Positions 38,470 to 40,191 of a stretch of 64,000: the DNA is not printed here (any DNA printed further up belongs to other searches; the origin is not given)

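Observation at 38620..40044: Unusual fusion of an AAC(3)-type N-acetyltransferase with a xylose-isomerase-like TIM-barrel domain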

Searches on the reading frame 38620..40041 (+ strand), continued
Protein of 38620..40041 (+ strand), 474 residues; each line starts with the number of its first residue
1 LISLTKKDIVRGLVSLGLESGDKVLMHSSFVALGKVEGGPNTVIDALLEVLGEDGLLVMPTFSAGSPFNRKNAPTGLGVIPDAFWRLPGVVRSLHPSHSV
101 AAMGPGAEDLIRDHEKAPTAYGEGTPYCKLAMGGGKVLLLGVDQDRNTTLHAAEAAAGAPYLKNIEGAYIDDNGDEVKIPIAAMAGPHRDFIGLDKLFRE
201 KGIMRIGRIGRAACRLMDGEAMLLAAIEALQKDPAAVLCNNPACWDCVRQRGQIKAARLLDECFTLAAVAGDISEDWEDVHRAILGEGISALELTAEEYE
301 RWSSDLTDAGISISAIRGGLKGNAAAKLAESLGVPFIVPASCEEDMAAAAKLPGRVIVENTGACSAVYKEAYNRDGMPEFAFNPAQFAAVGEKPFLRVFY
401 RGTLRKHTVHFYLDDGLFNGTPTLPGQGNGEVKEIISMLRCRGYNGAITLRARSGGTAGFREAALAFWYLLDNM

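Call 26: fold_search(model_id=the predicted structure, library=pdb)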
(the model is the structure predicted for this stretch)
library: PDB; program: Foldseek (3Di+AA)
matches with E <= 10: 1414; with E <= 0.001: 70
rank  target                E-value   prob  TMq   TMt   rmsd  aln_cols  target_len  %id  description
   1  6mn3_B                1.8e-24  1.00  0.49  0.87   2.3       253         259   35  Crystal structure of aminoglycoside acetyltransferase AAC(3)-IVa, apoenzyme (released 2018-10-24)
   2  6mn5_D                5.5e-24  1.00  0.49  0.87   2.1       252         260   35  Crystal structure of aminoglycoside acetyltransferase AAC(3)-IVa, H154A mutant, in complex with gentamicin C1A (released 2018-10-24)
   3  6mn5_A                5.9e-24  1.00  0.48  0.85   2.0       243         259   34  Crystal structure of aminoglycoside acetyltransferase AAC(3)-IVa, H154A mutant, in complex with gentamicin C1A (released 2018-10-24)
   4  6mn4_A                7.0e-24  1.00  0.47  0.85   2.1       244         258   35  Crystal structure of aminoglycoside acetyltransferase AAC(3)-IVa, H154A mutant, in complex with apramycin (released 2018-10-24)
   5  6mn3_A                3.1e-23  1.00  0.47  0.84   2.3       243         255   34  Crystal structure of aminoglycoside acetyltransferase AAC(3)-IVa, apoenzyme (released 2018-10-24)
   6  7lap_B                5.4e-23  1.00  0.45  0.73   3.0       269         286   30  Crystal structure of aminoglycoside acetyltransferase AAC(3)-Xa (released 2021-02-03)
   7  7lap_A                1.2e-22  1.00  0.45  0.73   3.3       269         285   30  Crystal structure of aminoglycoside acetyltransferase AAC(3)-Xa (released 2021-02-03)
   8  6mb8_B                1.7e-22  1.00  0.45  0.78   3.5       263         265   28  Apo structure of AAC-IIIb (released 2018-11-07)
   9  6mb4_A                2.1e-22  1.00  0.43  0.75   4.0       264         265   30  Binary (sisomicin) structure of AAC-IIIb (released 2018-11-07)
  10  6mb6_B                3.2e-22  1.00  0.45  0.79   3.3       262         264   30  AAC-IIIb binary with CoASH (released 2018-11-07)
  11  3e4f_A                3.4e-22  1.00  0.45  0.79   3.7       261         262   31  Crystal structure of BA2930- a putative aminoglycoside N3-acetyltransferase from Bacillus anthracis (released 2008-08-19)
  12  3e4f_B                3.7e-22  1.00  0.46  0.82   2.1       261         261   30  Crystal structure of BA2930- a putative aminoglycoside N3-acetyltransferase from Bacillus anthracis (released 2008-08-19)
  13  6mb9_C                3.7e-22  1.00  0.45  0.78   3.3       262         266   30  Ternary (neomycin/CoA) structure of AAC-IIIb (released 2018-11-07)
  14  6mb6_C                3.7e-22  1.00  0.45  0.78   3.2       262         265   30  AAC-IIIb binary with CoASH (released 2018-11-07)
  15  3ijw_A                5.9e-22  1.00  0.46  0.80   2.2       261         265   30  Crystal structure of BA2930 in complex with CoA (released 2009-10-13)
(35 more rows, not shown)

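Call 36: find_encoding_contigs(protein=P0001, flank=6000, max_places=2)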
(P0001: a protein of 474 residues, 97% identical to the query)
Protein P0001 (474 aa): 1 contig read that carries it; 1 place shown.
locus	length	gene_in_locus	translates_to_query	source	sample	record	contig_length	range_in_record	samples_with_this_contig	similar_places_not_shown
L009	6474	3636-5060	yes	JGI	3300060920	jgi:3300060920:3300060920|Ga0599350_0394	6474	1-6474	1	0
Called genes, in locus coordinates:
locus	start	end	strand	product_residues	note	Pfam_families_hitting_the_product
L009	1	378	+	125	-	PF12833:HTH_18, PF00165:HTH_AraC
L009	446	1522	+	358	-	PF10114:PocR, PF06580:His_kinase, PF02518:HATPase_c (weak)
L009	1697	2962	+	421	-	PF00155:Aminotran_1_2 (weak), PF01041:DegT_DnrJ_EryC1, PF01053:Cys_Met_Meta_PP, PF00266:Aminotran_5 (weak), PF01212:Beta_elim_lyase (weak)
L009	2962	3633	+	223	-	PF04199:Cyclase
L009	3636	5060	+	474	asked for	PF02522:Antibiotic_NAT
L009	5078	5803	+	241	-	PF02633:Creatininase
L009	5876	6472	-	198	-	?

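Call 42: find_related_loci(query=A1, collection=genome_contigs, flank=7000)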
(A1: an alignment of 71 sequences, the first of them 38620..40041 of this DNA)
Query A1 (474 aa) in genome_contigs; peptide patterns used: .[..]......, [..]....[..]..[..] (x = any residue, [..] = any of these).
307 stretches matched a pattern; 269 encode a relative of the query (tblastn E <= 1e-3); the best 80 are kept; 80 distinct loci.
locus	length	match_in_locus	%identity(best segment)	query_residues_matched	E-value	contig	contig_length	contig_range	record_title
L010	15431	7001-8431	60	1-472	0e+0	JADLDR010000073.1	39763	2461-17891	MAG: Armatimonadota bacterium isolate SJ283 c_000000282278, whole genome shotgun sequence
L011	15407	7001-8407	61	3-471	0e+0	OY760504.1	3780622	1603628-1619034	MAG: Armatimonadota bacterium isolate be0b92b7-bbec-405b-9e81-a5dbe9f1ff7a genome assembly, chromosome: 1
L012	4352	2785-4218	62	1-474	0e+0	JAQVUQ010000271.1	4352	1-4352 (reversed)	MAG: bacterium isolate STF1_6 NODE_85394_length_4352_cov_2.979172_Sandtown_F1, whole genome shotgun sequence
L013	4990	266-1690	62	3-474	0e+0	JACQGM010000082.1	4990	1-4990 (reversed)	MAG: Armatimonadetes bacterium isolate NC_groundwater_1073_Ag_S2p5_69_131 S_2p5_S6_coassembly_k141_964500, whole genome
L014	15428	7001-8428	62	4-474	0e+0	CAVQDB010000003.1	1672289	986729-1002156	MAG: uncultured Armatimonadetes bacterium isolate MFD02416.bin.3.344 genome assembly, contig: contig_52848, whole genome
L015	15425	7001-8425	61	4-474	0e+0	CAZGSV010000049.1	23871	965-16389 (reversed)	MAG TPA_asm: uncultured Armatimonadia bacterium isolate binchicken_co33_502 genome assembly, contig: NODE_2082_length_23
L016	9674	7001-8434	61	1-474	6e-179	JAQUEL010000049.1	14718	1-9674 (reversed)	MAG: bacterium isolate STCSWMC_177 NODE_11080_length_14718_cov_5.753410_ST_CSWMC, whole genome shotgun sequence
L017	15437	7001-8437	57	1-474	2e-175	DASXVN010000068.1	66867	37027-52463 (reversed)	MAG TPA_asm: Armatimonadota bacterium isolate SMAG_U4746 k141_35303, whole genome shotgun sequence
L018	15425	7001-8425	57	4-474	3e-175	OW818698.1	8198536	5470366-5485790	metagenome genome assembly, chromosome: 1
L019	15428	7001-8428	57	4-474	5e-175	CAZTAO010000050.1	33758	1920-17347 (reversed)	MAG TPA_asm: uncultured bacterium isolate SRP272421_co2_808 genome assembly, contig: NODE_2757_length_33758_cov_6.700620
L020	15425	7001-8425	57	4-474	2e-173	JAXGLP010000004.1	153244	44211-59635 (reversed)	MAG: Armatimonadota bacterium isolate AnMBR.bin211 bin211_4, whole genome shotgun sequence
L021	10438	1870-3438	46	1-473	6e-132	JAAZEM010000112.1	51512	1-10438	MAG: Armatimonadota bacterium isolate AS09scLD_344 168348_AS09, whole genome shotgun sequence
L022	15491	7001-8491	43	2-474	3e-119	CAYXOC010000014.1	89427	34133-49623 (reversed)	MAG TPA_asm: uncultured bacterium isolate binchicken_co152_100 genome assembly, contig: NODE_284_length_89427_cov_14.951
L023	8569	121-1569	45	2-468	8e-117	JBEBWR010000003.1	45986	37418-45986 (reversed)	MAG: Chthoniobacter flavus isolate T2.bin.293 NODE_2226_length_45986_cov_11.240469, whole genome shotgun sequence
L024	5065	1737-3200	44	3-474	4e-115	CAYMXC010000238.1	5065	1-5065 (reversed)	MAG TPA_asm: uncultured Phycisphaerae bacterium isolate SRP167436_co1_20 genome assembly, contig: NODE_27526_length_5065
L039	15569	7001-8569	40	2-472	1e-105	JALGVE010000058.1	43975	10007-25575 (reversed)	MAG: Candidatus Zipacnadia bacterium isolate Meg22_810_Bin_154_2_2 Meg22_810_Bin_154_2_2_scaffold_13605, whole genome sh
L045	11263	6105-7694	40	2-474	2e-104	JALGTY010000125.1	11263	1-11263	MAG: Candidatus Zipacnadia bacterium isolate Meg22_1012_Bin_300 Meg22_1012_Bin_300_scaffold_26979, whole genome shotgun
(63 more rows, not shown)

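Call 75: search_protein_families(library=pfam, proteins=[L039:8598-10214:+, L010:5352-6278:-, L045:9689-10468:+, L003:2414-3283:+, L014:4005-4964:+], max_evalue=0.001)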
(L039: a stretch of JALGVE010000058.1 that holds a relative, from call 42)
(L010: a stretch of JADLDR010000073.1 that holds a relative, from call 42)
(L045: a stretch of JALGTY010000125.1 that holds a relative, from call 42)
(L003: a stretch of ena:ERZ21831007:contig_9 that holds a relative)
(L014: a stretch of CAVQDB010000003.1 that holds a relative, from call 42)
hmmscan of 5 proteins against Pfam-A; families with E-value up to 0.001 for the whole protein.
L039:8598-10214:+ (539 aa): 2 families
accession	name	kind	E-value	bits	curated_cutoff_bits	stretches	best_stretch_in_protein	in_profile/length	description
PF07969.17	Amidohydro_3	-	1.5e-33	117.5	29.7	1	48-522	2-471/472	Amidohydrolase family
PF01979.26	Amidohydro_1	-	1.6e-10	41.2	25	1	448-495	275-321/345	Amidohydrolase family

L010:5352-6278:- (308 aa): 1 family
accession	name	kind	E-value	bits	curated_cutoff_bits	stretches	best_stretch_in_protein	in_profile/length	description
PF04909.20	Amidohydro_2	-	9.8e-34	117.9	26.4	1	31-278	1-264/289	Amidohydrolase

L045:9689-10468:+ (260 aa): 1 family
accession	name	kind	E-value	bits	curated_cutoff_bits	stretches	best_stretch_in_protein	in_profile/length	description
PF01904.24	DUF72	-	2.1e-66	224.5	25.3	1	22-257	1-217/217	Protein of unknown function DUF72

L003:2414-3283:+ (290 aa): 1 family
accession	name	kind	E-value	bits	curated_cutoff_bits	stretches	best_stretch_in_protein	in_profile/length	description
PF01261.30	AP_endonuc_2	-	4.2e-24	86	31.1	1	19-253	2-230/249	Xylose isomerase-like TIM barrel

L014:4005-4964:+ (320 aa): 1 family
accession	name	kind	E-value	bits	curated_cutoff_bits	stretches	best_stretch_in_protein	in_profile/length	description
PF01208.23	URO-D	-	2e-19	70.3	23.9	1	34-257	6-235/346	Uroporphyrinogen decarboxylase (URO-D)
